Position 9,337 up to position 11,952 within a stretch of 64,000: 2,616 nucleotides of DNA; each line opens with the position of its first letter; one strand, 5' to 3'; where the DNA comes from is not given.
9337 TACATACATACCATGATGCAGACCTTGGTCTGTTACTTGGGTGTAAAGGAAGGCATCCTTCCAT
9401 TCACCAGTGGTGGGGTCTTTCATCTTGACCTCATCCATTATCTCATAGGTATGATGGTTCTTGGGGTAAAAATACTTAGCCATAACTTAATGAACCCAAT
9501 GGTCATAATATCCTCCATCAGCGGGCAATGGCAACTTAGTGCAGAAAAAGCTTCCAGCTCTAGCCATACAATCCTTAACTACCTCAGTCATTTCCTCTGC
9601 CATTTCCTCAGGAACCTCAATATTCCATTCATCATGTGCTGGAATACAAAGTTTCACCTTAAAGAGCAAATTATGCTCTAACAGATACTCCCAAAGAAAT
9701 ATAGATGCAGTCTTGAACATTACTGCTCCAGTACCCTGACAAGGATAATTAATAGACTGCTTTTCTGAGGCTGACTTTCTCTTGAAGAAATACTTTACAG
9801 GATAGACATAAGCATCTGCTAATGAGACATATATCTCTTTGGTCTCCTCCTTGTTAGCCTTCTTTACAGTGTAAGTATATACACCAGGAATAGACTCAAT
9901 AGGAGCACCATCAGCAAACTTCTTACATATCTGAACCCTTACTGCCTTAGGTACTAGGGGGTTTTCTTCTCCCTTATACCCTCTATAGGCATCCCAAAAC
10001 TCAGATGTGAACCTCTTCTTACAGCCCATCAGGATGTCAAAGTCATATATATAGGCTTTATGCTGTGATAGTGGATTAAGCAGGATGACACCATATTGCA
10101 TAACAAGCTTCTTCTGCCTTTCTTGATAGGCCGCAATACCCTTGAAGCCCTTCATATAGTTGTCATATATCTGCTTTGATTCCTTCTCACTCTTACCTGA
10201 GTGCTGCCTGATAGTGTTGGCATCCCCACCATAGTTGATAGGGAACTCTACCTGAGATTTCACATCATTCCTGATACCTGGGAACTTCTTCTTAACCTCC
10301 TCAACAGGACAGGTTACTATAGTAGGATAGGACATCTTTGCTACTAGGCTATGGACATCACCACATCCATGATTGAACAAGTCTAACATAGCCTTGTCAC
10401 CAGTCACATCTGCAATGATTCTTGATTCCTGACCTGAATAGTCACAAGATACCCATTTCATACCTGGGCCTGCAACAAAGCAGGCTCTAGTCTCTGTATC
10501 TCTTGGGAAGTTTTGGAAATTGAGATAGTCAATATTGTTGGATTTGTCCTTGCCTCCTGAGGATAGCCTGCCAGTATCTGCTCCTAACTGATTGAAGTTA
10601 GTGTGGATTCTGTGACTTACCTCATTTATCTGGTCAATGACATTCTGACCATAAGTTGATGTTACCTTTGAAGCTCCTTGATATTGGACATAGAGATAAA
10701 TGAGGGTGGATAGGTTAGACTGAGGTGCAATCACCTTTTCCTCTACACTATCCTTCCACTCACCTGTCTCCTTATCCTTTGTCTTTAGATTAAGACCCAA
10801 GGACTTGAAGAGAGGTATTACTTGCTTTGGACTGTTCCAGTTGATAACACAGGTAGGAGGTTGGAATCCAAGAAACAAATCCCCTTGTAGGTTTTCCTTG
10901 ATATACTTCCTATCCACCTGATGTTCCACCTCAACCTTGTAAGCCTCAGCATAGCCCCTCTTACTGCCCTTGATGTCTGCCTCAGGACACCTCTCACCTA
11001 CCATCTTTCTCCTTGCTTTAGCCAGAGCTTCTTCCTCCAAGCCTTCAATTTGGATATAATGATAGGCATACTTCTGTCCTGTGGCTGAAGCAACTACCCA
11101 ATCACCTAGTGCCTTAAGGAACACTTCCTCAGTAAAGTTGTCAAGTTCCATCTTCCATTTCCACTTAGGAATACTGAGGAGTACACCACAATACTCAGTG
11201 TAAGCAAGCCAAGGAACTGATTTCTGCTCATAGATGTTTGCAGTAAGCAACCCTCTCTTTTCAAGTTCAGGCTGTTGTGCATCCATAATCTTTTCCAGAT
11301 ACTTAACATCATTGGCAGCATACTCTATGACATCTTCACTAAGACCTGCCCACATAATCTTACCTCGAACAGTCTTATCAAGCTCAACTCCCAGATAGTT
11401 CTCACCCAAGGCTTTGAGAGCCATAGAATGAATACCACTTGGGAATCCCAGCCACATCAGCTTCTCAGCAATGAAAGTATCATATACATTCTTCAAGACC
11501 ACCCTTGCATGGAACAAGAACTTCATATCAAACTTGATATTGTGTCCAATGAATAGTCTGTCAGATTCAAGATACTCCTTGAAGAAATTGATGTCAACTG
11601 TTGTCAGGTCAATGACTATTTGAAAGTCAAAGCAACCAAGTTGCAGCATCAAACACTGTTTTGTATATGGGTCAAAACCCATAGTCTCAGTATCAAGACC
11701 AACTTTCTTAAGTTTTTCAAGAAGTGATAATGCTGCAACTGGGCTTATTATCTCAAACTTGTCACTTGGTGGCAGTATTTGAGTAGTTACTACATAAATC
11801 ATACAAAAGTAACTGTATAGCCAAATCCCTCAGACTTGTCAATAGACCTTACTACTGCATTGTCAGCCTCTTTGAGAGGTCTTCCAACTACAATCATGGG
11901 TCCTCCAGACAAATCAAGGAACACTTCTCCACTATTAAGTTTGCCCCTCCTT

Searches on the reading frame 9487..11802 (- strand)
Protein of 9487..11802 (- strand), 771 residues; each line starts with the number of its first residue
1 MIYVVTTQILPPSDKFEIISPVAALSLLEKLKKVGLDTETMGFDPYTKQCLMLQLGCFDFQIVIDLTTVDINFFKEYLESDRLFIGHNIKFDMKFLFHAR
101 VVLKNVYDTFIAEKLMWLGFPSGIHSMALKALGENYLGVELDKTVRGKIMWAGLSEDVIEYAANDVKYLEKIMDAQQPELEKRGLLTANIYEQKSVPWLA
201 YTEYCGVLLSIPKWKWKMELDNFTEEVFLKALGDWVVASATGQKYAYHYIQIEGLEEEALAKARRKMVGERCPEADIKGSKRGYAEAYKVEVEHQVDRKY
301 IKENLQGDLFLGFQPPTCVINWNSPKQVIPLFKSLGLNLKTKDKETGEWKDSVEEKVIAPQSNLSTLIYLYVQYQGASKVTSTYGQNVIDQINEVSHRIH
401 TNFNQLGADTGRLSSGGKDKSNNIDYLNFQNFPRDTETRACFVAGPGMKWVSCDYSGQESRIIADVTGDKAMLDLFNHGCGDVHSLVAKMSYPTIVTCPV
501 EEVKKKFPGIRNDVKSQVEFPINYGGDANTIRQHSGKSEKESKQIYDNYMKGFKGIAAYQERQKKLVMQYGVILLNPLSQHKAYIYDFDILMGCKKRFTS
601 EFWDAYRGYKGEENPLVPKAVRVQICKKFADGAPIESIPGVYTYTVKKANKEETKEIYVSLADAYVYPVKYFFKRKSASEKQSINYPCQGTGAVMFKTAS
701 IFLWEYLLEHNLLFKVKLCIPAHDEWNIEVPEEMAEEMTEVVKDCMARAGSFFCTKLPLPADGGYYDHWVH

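Call 14: search_protein_families(library=phrogs, proteins=[window:9487-11802:-])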
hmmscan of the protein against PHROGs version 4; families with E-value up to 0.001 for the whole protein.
window:9487-11802:- (771 aa): 9 families
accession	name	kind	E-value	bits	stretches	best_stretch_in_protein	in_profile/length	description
phrog_17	-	DNA, RNA and nucleotide metabolism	1.5e-89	302.5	1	26-764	665-1225/1445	DNA polymerase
phrog_2573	-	DNA, RNA and nucleotide metabolism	2.5e-30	106.8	2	440-577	7-152/336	DNA polymerase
phrog_10285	-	DNA, RNA and nucleotide metabolism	8.8e-12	45.7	1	436-558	43-162/321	DNA polymerase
phrog_23226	-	DNA, RNA and nucleotide metabolism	1.5e-11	44.5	1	313-561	206-468/611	DNA polymerase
phrog_15971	-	DNA, RNA and nucleotide metabolism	2.4e-11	44.4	1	382-565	107-265/376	DNA polymerase I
phrog_5995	-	DNA, RNA and nucleotide metabolism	4.2e-11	43.9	1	675-748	75-146/236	DNA polymerase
phrog_12241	-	DNA, RNA and nucleotide metabolism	4.1e-08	33.6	1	320-425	391-494/502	DNA polymerase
phrog_192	-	DNA, RNA and nucleotide metabolism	4.4e-05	23.9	0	74-142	181-249/397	DNA polymerase exonuclease subunit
phrog_35406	-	DNA, RNA and nucleotide metabolism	0.00021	21.5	0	438-476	8-46/320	DNA polymerase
